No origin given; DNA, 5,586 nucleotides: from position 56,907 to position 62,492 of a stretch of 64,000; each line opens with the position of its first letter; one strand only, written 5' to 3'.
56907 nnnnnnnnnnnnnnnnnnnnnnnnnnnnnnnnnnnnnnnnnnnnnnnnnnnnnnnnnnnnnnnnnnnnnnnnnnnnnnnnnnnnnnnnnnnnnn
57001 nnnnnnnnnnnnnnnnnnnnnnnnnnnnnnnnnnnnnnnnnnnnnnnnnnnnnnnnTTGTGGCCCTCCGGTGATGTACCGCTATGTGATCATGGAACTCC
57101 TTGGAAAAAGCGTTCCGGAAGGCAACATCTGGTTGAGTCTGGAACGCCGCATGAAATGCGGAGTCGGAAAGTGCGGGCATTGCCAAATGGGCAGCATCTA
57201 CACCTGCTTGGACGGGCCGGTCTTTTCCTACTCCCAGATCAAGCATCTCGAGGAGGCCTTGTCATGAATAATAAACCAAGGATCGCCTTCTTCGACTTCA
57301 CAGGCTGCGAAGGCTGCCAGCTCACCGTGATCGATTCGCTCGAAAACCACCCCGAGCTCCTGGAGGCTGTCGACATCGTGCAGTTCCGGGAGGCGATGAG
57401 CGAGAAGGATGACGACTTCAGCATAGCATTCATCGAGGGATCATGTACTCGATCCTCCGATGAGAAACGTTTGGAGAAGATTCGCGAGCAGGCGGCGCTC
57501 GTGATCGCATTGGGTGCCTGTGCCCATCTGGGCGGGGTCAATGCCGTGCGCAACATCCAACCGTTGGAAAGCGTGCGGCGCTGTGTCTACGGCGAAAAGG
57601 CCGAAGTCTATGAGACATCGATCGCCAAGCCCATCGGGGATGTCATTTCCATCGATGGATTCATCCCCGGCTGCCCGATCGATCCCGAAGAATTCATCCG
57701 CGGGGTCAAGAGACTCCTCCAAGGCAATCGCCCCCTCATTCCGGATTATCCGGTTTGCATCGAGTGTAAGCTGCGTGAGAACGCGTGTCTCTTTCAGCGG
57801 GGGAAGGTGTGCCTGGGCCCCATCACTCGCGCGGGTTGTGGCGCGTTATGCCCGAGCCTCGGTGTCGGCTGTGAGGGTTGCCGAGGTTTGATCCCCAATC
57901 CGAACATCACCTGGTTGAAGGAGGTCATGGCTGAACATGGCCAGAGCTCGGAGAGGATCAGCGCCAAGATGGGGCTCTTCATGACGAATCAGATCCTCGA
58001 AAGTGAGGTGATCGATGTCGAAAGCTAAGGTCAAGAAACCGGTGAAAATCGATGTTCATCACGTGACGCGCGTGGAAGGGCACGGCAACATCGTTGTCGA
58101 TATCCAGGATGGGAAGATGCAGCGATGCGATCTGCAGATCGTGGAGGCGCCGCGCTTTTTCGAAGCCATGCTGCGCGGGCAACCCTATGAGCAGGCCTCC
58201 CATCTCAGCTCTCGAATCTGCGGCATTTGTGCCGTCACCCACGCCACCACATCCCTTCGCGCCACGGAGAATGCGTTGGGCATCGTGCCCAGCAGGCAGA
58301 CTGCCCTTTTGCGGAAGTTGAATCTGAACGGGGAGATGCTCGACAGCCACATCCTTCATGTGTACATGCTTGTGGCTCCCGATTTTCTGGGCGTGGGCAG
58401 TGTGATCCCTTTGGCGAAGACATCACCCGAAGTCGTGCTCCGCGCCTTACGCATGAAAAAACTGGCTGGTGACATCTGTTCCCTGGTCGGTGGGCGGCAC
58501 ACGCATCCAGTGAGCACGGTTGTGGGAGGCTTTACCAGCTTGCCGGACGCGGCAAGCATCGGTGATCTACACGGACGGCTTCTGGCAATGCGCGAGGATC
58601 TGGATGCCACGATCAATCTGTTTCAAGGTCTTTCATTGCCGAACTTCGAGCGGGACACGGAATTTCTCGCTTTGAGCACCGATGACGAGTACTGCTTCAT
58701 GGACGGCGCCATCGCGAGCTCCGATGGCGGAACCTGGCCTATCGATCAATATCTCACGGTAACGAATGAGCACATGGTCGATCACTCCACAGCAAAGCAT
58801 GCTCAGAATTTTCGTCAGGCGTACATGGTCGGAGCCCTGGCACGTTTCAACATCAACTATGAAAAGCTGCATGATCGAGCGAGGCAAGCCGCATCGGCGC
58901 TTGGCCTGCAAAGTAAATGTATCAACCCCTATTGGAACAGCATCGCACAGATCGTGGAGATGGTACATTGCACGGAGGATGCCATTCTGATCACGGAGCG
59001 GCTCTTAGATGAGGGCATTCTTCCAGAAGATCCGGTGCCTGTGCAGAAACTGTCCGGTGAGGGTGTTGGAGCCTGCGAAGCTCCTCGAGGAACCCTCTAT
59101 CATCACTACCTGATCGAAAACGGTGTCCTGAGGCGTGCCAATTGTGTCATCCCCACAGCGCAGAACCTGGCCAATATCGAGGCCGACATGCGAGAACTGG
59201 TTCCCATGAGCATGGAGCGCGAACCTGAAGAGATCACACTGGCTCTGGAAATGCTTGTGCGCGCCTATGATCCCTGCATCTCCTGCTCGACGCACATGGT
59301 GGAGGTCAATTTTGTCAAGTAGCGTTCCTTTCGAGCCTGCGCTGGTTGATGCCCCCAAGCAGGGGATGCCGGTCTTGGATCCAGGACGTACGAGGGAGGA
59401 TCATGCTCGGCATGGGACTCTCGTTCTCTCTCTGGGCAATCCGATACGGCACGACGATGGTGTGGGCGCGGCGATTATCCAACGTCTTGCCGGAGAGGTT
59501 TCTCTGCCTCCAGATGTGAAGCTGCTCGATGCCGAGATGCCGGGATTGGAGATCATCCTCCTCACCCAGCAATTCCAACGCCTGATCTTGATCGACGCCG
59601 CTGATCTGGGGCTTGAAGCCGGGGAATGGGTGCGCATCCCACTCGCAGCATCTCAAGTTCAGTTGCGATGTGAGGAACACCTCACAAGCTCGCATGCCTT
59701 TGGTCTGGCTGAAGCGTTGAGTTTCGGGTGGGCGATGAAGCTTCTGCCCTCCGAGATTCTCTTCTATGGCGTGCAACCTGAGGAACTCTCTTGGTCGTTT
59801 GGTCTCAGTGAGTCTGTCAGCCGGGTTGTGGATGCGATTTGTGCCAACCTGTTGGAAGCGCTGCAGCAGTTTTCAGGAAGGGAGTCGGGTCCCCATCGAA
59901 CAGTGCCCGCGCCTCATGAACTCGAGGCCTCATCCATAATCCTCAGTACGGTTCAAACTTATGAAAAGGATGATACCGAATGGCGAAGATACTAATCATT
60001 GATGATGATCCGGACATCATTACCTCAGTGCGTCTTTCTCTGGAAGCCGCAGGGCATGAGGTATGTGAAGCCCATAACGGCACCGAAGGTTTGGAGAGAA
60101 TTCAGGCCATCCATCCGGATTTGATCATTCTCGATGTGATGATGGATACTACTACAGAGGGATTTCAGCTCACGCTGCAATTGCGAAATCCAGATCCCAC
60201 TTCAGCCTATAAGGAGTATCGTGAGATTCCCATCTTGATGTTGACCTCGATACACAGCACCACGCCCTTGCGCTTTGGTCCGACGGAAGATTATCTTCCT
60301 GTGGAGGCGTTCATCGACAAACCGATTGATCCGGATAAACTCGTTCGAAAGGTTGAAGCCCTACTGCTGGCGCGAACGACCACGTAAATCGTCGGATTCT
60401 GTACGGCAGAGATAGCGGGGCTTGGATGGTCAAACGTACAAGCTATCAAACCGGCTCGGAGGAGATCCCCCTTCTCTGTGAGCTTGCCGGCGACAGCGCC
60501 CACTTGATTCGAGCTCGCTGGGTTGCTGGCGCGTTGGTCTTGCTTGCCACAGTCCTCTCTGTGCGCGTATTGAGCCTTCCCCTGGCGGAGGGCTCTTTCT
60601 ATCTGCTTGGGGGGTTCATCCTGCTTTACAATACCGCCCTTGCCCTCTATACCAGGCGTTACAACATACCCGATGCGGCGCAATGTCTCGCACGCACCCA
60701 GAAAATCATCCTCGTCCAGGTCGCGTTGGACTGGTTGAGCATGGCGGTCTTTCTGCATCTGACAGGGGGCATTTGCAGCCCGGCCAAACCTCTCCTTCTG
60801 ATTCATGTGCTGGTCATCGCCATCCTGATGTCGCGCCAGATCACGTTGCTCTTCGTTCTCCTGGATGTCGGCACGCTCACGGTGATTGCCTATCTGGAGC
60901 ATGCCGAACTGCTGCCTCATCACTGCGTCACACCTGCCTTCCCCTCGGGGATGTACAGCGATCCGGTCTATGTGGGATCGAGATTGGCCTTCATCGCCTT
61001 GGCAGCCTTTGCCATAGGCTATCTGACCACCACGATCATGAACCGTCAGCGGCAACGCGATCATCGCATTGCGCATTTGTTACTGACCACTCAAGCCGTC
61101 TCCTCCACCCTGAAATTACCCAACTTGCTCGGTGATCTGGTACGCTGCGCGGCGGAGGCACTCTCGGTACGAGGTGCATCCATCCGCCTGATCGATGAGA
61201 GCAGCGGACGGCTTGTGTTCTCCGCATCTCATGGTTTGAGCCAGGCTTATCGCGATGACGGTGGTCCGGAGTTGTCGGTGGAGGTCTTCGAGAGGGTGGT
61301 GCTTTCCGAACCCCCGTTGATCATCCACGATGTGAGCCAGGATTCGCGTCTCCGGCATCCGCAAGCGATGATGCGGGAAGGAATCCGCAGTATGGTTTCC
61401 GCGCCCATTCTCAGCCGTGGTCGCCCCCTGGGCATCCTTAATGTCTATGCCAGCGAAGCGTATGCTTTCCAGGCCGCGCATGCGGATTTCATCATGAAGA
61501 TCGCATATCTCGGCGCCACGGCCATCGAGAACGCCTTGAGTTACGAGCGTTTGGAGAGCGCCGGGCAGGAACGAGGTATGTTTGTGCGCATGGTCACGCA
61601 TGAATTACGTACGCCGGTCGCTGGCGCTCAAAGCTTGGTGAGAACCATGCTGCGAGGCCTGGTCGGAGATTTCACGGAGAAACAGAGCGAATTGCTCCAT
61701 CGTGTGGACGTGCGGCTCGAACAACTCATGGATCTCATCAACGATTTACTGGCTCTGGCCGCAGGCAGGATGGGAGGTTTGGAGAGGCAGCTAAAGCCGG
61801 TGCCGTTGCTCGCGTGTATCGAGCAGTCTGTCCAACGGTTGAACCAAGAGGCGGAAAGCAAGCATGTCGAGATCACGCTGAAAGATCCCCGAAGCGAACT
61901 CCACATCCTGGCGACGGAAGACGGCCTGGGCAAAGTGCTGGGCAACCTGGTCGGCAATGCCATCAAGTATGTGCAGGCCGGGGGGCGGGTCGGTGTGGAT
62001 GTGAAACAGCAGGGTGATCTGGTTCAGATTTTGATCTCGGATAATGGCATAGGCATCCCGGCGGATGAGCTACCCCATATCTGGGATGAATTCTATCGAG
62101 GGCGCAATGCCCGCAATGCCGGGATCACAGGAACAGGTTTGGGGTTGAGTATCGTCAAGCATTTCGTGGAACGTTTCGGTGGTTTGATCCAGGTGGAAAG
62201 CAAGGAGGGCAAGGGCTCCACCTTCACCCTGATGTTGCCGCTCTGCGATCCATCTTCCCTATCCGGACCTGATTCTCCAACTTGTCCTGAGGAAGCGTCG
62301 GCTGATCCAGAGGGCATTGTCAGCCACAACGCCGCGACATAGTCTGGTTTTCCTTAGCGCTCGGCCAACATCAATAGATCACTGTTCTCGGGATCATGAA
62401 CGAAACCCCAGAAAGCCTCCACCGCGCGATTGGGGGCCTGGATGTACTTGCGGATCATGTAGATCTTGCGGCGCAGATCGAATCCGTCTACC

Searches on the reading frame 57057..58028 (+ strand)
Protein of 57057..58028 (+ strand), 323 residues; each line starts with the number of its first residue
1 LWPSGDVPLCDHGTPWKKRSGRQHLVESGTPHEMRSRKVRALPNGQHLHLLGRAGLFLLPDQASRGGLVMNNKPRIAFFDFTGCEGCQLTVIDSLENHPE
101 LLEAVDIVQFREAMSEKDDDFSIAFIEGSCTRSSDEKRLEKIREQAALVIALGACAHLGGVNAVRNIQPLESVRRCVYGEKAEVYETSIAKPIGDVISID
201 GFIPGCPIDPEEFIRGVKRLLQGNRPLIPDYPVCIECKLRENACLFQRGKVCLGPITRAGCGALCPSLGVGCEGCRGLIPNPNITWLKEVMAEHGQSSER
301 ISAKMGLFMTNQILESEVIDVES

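Call 30: search_protein_families(library=pfam, proteins=[window:57057-58028:+], max_evalue=0.00001)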
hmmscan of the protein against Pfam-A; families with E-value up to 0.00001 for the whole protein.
window:57057-58028:+ (323 aa): 1 family
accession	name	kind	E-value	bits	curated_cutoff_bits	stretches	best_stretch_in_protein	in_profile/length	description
PF01058.29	Oxidored_q6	-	3.2e-21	75.8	27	1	84-219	1-127/128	NADH ubiquinone oxidoreductase, 20 Kd subunit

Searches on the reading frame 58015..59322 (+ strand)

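Call 30: search_protein_families(library=pfam, proteins=[window:58015-59322:+], max_evalue=0.00001)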
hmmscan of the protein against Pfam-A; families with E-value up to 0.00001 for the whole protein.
window:58015-59322:+ (435 aa): 1 family
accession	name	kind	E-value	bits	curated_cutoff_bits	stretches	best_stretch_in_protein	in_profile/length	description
PF00374.24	NiFeSe_Hases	-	9.1e-36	124.3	25.8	2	47-131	1-85/508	Nickel-dependent hydrogenase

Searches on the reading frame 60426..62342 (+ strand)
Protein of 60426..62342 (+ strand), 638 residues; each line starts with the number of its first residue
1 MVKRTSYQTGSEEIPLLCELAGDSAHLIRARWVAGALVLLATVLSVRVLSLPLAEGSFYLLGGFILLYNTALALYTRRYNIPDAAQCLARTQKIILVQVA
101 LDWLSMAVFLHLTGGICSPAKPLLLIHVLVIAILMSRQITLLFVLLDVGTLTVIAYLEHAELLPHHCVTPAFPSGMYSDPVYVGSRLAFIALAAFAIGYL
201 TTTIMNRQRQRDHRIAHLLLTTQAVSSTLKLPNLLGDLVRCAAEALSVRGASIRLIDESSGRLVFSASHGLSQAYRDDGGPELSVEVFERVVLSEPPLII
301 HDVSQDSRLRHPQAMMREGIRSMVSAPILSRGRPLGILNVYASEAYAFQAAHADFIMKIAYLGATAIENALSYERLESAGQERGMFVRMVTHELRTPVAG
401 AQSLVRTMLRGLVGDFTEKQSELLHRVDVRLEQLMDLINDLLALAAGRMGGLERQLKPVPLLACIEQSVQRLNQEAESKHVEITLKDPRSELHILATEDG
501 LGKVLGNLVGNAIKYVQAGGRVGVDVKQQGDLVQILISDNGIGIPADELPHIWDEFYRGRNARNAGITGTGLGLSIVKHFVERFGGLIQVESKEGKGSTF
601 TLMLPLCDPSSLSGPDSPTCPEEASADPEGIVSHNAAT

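Call 30: search_protein_families(library=pfam, proteins=[window:60426-62342:+], max_evalue=0.00001)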
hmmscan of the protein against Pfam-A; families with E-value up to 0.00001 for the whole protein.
window:60426-62342:+ (638 aa): 4 families
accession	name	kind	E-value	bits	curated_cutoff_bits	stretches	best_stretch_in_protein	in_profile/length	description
PF02518.31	HATPase_c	-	1.7e-28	99.7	26.4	1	498-606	3-109/111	Histidine kinase-, DNA gyrase B-, and HSP90-like ATPase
PF13185.12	GAF_2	-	1.8e-13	51.3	28.6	1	241-368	14-136/136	GAF domain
PF00512.31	HisKA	-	2.4e-12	47.2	26.9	1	383-445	2-61/66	His Kinase A (phospho-acceptor) domain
PF01590.32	GAF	-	7e-10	40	22.4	1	236-367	7-133/133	GAF domain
